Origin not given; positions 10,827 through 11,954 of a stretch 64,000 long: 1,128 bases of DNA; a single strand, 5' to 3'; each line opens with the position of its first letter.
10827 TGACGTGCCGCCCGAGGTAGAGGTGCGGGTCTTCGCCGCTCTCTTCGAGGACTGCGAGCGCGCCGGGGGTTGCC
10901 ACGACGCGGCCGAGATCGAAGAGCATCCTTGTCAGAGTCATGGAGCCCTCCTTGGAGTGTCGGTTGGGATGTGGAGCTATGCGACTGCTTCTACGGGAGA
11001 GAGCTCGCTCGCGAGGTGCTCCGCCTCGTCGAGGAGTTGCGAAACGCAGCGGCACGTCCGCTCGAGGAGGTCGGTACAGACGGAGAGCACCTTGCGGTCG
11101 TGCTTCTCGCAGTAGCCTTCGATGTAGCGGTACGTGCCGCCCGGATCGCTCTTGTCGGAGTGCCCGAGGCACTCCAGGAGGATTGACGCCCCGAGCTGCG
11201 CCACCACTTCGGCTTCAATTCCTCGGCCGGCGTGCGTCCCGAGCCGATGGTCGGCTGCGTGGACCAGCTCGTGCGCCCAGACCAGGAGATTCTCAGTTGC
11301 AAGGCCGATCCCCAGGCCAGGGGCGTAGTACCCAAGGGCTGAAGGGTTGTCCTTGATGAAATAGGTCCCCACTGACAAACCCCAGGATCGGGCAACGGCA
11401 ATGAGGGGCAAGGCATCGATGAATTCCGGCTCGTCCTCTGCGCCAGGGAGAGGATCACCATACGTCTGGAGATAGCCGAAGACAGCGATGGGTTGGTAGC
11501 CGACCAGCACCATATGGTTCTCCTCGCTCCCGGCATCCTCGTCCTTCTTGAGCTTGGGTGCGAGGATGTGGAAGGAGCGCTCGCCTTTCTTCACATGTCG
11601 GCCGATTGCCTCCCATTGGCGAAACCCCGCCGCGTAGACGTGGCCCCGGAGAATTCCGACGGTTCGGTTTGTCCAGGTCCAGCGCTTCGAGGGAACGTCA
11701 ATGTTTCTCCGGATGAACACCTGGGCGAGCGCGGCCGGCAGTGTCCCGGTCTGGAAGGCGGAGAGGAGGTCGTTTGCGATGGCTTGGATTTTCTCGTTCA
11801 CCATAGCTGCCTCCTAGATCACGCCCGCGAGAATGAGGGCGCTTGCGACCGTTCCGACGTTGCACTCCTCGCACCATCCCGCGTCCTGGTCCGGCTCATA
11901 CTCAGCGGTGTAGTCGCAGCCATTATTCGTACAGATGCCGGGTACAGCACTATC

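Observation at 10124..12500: Six-gene minus-strand operon: truncated sigma-like protein, Zn-ribbon, ArdC-like zincin, two coupled small ORFs and a SymE/AbrB-like mini-ORF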

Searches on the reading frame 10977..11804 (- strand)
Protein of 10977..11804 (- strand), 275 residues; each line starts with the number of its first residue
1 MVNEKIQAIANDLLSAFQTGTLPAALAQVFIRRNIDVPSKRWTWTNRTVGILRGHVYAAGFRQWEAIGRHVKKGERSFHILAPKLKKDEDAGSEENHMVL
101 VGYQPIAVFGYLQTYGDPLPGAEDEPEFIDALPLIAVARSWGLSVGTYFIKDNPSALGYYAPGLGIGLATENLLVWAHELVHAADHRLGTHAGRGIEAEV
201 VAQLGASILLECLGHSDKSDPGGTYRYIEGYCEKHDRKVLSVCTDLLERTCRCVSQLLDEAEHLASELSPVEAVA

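Call 3: search_protein_families(library=pfam, max_evalue=1, proteins=[window:10977-11804:-])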
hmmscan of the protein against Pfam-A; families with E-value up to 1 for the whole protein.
window:10977-11804:- (275 aa): 1 family
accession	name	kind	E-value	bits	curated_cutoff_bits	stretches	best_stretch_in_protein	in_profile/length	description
PF08401.16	ArdcN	-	6.8e-05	23.5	22.6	1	59-94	67-105/123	N-terminal domain of anti-restriction factor ArdC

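Call 4: search_protein_families(library=ncbifam, max_evalue=1, proteins=[window:10977-11804:-])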
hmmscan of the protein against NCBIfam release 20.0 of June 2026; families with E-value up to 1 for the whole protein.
window:10977-11804:- (275 aa): 1 family
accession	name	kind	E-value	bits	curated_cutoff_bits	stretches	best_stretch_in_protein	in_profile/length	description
NF041347.1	XopG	subfamily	0.13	12.2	150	1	171-194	132-155/201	XopG/HopH/AvrPtoH family type III secretion system effector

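Call 8: find_encoding_contigs(protein=window:10977-11804:-, flank=10000, max_places=10)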
Protein window:10977-11804:- (275 aa): no gene with exactly this product is on record in the collection.

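Call 46: search_solved_structures(query=window:10980-11804:-, max_evalue=10, show_alignments=2)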
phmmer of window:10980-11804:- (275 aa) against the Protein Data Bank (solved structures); distinct sequences matched with E-value up to 10: 4.
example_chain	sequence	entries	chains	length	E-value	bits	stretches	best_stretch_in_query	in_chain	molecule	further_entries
5c5x_A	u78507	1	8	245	0.79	12.3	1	129-203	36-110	Aquaporin-5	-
5dye_A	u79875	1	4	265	0.92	12.1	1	129-203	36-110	Aquaporin-5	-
3d9s_A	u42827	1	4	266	0.93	12.1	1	129-203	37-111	Aquaporin-5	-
7stc_A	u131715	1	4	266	1.4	11.5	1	130-203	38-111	Aquaporin-5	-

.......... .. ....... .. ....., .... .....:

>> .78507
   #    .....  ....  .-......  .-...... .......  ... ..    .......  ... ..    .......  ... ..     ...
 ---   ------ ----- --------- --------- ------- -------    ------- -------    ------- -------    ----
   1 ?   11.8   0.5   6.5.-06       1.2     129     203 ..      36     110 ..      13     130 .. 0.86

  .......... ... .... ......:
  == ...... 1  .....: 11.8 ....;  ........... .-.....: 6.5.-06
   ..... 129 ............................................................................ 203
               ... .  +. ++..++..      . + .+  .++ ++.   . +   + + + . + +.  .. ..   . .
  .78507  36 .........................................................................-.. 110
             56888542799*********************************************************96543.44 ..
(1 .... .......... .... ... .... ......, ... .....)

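Call 47: search_protein_families(library=phrogs, max_evalue=0.01, proteins=[window:10980-11804:-])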
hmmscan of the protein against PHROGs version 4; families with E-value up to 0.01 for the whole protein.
window:10980-11804:- (275 aa): 1 family
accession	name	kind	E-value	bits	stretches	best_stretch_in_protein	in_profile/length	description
phrog_7245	-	moron, auxiliary metabolic gene and host takeover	3.2e-05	24.3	1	59-117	76-139/324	anti-restriction protein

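Call 58: search_protein_representatives(protein=window:10980-11804:-)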
Query: 275 residues. Proteins with E-value up to 0.001 (for the whole library): 2429; up to 1e-10: 854; up to 1e-30: 141. The best 150 are listed.
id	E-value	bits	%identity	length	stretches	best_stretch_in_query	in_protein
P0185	5.4e-100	350.7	58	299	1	3-266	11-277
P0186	7.6e-69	248.6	47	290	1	5-266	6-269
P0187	6.3e-67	242.3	47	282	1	5-266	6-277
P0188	7.1e-65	235.5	44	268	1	5-263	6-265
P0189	2.6e-61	223.9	47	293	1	5-270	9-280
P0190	1.9e-60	221.0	42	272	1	5-267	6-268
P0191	1.1e-59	218.6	44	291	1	7-265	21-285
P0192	3.5e-58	213.6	45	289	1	7-267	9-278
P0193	5.1e-57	209.8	46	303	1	4-266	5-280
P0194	1.3e-56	208.4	43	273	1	6-263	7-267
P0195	1.6e-56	208.2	46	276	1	10-266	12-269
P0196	1.8e-56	208.0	44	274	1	5-265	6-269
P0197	1.5e-55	205.0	43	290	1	4-267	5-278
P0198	1.4e-54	201.8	42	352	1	10-266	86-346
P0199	3.4e-54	200.5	45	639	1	7-261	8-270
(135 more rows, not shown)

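Call 60: search_solved_structures(query=A5, max_evalue=1, show_alignments=2)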
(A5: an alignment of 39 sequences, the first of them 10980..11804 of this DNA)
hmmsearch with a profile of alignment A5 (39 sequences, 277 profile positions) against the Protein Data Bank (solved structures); distinct sequences matched with E-value up to 1: 4.
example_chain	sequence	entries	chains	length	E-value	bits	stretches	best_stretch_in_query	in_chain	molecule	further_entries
6sna_A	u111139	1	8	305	2e-09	40.2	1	61-274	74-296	ArdC protein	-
6i89_A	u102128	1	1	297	2.5e-09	39.9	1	61-273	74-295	ArdC protein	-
5le2_A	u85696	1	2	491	0.1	14.9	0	135-197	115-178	DDD_D12_15_D12_15_D12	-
5an9_A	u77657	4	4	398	0.13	14.6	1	227-268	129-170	60S RIBOSOMAL PROTEIN L3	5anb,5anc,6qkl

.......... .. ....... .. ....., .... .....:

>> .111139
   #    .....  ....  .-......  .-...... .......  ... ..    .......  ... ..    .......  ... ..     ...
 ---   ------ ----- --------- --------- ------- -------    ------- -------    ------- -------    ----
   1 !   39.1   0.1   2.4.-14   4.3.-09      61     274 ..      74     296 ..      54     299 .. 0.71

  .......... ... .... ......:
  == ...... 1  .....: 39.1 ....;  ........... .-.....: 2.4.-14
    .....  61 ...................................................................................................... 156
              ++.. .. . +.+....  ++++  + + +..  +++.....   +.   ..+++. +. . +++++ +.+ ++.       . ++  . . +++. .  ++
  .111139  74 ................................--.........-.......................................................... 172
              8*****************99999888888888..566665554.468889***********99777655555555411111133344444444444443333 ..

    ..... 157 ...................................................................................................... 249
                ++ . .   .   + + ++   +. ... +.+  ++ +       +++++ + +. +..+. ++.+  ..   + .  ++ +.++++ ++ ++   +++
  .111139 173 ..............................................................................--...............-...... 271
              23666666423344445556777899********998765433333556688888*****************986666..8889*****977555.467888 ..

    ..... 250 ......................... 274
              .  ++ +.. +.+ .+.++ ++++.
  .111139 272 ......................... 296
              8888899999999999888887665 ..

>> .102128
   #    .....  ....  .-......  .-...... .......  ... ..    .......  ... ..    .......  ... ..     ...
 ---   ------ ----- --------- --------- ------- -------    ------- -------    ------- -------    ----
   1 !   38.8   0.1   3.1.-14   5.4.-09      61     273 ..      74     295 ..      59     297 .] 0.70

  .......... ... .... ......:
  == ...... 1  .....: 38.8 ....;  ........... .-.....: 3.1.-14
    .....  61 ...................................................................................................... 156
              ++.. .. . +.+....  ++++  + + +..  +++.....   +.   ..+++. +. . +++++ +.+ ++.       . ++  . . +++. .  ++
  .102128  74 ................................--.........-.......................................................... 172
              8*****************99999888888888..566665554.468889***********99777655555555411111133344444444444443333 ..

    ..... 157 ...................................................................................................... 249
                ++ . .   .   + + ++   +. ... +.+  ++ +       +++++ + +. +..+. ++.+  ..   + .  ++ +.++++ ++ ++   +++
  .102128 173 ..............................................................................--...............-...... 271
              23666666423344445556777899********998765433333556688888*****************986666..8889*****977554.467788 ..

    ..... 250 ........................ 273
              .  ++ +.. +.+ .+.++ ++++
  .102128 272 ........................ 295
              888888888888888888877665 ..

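Call 61: search_protein_families(library=pfam, alignment_id=A5, max_evalue=0.01)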
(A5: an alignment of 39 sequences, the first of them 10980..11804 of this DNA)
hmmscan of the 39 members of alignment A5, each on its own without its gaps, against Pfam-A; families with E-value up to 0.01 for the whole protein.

A. member 1, window:10980-11804:- (275 aa): 1 family
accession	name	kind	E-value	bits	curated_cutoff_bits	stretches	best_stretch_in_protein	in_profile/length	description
PF08401.16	ArdcN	-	6.8e-05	23.5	22.6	1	59-94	67-105/123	N-terminal domain of anti-restriction factor ArdC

B. families by the number of members that match (of 39 scanned): 4 families
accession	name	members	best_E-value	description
PF08401.16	ArdcN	33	3.9e-09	N-terminal domain of anti-restriction factor ArdC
PF18818.7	MPTase-PolyVal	6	1.6e-05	Zincin-like metallopeptidase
PF10404.14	BHD_2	1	0.00045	Rad4 beta-hairpin domain 2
PF18681.6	DUF5634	1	0.009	Family of unknown function (DUF5634)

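Call 88: search_protein_families(library=padloc, max_evalue=0.01, proteins=[window:10980-11804:-])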
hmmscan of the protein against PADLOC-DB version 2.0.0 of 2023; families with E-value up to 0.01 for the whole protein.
window:10980-11804:- (275 aa): 0 families
